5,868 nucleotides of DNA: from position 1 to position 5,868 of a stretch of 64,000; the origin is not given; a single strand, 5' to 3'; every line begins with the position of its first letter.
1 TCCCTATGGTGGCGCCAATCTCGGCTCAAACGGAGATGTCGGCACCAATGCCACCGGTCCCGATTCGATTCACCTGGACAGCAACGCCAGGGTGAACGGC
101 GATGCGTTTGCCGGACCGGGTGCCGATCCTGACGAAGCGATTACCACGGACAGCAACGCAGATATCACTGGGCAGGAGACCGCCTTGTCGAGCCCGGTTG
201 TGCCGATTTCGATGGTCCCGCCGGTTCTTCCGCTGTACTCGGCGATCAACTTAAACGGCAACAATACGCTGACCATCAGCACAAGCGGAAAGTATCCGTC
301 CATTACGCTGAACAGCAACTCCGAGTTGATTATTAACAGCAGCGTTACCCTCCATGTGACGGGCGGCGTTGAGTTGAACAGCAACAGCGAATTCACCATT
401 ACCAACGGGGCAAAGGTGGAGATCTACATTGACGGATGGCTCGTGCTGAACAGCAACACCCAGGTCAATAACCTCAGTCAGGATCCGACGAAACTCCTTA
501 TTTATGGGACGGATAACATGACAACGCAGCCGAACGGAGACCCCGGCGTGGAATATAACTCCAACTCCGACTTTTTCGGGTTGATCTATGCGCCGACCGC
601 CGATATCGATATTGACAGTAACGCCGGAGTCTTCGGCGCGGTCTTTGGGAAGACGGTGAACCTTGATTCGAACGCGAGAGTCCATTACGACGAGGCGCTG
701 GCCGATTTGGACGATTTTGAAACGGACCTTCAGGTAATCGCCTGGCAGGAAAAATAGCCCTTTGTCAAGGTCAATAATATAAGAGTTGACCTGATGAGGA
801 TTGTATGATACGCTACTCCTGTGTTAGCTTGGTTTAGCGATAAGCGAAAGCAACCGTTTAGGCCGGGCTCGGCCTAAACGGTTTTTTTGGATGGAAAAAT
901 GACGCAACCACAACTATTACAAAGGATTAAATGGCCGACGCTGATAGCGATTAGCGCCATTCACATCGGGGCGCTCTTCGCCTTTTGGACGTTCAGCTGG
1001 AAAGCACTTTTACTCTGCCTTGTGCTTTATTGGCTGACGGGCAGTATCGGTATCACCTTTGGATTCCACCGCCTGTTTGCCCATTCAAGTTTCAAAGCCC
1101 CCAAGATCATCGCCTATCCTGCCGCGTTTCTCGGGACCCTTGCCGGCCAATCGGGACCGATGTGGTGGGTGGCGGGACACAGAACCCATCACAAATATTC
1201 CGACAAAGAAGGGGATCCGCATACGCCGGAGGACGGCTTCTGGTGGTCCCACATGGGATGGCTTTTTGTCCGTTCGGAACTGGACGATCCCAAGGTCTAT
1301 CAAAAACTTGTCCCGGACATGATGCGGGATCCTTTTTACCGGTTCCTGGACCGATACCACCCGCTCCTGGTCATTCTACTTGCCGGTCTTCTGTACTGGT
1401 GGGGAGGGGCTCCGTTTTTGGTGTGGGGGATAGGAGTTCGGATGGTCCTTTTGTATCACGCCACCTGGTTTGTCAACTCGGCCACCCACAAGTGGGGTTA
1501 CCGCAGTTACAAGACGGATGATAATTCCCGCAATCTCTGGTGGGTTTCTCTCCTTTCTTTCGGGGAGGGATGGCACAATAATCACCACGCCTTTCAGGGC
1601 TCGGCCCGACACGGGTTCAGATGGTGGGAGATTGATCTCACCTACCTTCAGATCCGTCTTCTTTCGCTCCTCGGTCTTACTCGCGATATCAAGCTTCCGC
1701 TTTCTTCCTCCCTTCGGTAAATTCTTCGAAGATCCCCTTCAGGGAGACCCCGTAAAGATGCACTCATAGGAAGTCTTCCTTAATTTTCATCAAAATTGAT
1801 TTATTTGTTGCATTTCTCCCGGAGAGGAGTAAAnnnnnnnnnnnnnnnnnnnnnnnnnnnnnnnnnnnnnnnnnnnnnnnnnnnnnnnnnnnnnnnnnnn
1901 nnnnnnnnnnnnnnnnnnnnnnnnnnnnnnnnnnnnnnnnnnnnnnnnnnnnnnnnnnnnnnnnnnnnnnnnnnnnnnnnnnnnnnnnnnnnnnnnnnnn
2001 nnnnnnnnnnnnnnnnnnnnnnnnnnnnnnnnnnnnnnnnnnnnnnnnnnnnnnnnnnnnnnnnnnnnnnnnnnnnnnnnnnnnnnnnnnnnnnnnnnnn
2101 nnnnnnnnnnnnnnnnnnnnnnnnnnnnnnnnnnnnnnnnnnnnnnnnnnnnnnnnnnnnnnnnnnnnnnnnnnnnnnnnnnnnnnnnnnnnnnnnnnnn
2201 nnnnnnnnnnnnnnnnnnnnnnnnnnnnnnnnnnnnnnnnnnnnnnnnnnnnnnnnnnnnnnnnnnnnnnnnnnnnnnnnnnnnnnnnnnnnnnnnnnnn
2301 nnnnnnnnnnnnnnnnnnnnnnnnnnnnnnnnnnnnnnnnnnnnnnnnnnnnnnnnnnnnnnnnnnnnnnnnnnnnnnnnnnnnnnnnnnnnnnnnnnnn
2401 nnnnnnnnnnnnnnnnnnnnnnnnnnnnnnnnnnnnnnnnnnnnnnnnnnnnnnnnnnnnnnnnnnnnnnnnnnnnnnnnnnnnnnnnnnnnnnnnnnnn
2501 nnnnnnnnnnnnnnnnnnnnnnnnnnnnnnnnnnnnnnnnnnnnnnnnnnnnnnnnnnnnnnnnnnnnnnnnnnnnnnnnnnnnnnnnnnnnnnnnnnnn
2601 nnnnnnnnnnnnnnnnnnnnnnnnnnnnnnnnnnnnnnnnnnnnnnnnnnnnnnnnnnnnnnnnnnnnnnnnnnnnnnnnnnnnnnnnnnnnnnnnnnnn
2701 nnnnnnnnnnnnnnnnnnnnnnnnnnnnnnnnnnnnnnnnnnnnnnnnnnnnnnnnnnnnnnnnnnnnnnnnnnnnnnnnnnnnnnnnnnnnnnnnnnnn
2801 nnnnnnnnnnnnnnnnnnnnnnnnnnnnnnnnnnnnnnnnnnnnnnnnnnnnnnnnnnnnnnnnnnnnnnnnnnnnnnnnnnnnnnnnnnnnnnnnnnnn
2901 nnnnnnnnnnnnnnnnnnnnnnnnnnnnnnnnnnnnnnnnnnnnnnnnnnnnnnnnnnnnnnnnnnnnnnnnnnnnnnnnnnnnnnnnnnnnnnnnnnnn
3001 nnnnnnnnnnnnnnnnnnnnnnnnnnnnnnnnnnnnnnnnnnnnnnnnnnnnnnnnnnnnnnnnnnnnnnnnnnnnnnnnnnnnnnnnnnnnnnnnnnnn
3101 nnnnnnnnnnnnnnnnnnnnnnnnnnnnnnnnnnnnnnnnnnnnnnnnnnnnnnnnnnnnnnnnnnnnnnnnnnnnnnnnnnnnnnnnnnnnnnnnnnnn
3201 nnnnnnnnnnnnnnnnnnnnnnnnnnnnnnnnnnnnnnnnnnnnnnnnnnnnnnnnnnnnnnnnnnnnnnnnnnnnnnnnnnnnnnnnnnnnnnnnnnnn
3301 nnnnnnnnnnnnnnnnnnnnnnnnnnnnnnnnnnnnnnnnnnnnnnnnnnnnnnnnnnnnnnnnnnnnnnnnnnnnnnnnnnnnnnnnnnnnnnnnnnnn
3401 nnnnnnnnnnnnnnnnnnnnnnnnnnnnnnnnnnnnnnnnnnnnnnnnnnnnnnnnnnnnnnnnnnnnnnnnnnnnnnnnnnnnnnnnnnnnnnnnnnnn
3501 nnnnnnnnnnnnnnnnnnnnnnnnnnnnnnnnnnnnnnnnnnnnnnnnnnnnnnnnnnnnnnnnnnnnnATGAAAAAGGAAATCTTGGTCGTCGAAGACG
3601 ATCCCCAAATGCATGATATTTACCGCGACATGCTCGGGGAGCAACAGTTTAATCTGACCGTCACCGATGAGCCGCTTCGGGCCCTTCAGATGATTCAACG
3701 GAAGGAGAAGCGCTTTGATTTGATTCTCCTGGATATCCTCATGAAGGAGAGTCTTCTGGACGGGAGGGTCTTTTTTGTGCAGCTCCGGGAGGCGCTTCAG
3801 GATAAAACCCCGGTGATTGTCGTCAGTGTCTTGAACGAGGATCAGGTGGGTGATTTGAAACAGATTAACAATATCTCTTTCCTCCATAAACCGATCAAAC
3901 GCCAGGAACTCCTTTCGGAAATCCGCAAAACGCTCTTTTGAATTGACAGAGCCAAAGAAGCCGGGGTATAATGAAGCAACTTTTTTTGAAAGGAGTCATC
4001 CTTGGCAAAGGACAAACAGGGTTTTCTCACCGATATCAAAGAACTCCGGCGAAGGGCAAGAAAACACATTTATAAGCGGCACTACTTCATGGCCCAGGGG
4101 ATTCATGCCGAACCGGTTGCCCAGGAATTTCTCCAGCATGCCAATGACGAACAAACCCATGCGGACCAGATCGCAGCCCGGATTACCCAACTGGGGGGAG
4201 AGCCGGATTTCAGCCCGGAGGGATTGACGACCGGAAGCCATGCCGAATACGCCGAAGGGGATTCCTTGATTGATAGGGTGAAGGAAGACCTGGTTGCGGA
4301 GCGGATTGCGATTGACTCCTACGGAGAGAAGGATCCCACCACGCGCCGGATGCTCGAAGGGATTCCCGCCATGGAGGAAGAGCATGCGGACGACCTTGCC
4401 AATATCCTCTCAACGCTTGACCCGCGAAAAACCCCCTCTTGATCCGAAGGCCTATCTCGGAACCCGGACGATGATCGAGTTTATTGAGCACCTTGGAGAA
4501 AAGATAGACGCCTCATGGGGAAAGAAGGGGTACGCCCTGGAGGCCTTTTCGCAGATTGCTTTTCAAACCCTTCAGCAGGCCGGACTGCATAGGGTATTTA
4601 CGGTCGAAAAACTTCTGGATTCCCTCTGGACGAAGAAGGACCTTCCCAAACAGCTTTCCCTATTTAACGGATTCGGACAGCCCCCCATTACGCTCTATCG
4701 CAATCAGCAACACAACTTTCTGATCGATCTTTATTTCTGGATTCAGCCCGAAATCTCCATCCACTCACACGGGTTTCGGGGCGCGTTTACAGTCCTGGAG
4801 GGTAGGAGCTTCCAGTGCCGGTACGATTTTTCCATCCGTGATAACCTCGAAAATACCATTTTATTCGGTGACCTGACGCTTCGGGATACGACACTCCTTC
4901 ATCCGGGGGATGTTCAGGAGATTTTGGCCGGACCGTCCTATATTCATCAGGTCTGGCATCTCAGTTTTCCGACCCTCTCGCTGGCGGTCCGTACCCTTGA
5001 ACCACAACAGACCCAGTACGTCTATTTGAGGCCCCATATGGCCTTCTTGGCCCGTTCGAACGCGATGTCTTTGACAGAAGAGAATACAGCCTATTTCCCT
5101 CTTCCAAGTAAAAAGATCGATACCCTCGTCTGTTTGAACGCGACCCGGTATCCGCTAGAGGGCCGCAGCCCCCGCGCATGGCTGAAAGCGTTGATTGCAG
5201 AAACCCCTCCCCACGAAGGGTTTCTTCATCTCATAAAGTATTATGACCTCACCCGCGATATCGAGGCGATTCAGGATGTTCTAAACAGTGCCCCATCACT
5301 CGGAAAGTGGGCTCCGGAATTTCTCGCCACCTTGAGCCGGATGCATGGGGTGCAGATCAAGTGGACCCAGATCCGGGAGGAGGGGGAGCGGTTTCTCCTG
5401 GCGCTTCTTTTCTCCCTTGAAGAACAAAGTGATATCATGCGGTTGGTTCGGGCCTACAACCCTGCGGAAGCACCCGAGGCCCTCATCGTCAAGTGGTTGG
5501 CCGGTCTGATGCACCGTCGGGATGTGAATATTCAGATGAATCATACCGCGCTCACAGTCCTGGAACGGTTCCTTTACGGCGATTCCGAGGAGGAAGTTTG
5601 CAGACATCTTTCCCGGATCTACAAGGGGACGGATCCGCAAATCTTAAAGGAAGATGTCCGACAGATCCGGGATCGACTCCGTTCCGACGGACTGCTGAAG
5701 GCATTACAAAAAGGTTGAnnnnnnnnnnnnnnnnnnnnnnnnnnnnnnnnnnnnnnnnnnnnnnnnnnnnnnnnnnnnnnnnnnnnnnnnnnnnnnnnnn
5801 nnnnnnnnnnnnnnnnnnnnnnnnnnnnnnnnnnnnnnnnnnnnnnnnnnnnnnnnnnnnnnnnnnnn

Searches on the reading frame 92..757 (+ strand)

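Call 100: search_protein_families(library=pfam, proteins=[window:92-757:+], max_evalue=0.0001)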
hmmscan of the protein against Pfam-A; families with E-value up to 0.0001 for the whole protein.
window:92-757:+ (221 aa): 1 family
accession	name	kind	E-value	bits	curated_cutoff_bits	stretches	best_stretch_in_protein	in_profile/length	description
PF23981.1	DUF7305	-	4.3e-26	92.4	27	1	64-205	47-184/185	Domain of unknown function (DUF7305)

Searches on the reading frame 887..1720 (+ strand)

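Call 100: search_protein_families(library=pfam, proteins=[window:887-1720:+], max_evalue=0.0001)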
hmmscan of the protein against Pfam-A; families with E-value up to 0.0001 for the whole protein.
window:887-1720:+ (277 aa): 1 family
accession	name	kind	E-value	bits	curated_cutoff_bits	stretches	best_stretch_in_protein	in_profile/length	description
PF00487.30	FA_desaturase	-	3.8e-23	83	29.7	1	37-251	2-233/253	Fatty acid desaturase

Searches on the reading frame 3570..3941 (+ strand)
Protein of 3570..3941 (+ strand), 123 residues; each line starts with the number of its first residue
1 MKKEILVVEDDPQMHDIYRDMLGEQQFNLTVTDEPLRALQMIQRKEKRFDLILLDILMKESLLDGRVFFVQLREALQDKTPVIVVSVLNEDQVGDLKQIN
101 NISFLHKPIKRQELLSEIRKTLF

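Call 100: search_protein_families(library=pfam, proteins=[window:3570-3941:+], max_evalue=0.0001)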
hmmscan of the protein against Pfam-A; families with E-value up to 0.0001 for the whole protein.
window:3570-3941:+ (123 aa): 1 family
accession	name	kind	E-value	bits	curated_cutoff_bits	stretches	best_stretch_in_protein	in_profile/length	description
PF00072.30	Response_reg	-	1.1e-17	64.6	30.2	1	5-118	1-110/111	Response regulator receiver domain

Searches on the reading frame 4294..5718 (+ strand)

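Call 100: search_protein_families(library=pfam, proteins=[window:4294-5718:+], max_evalue=0.0001)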
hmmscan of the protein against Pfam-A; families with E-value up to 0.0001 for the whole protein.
window:4294-5718:+ (474 aa): 1 family
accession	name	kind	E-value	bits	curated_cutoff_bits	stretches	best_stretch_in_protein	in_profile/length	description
PF05402.18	PqqD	-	5.8e-05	23.8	23.4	0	413-468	13-67/67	Coenzyme PQQ synthesis protein D (PqqD)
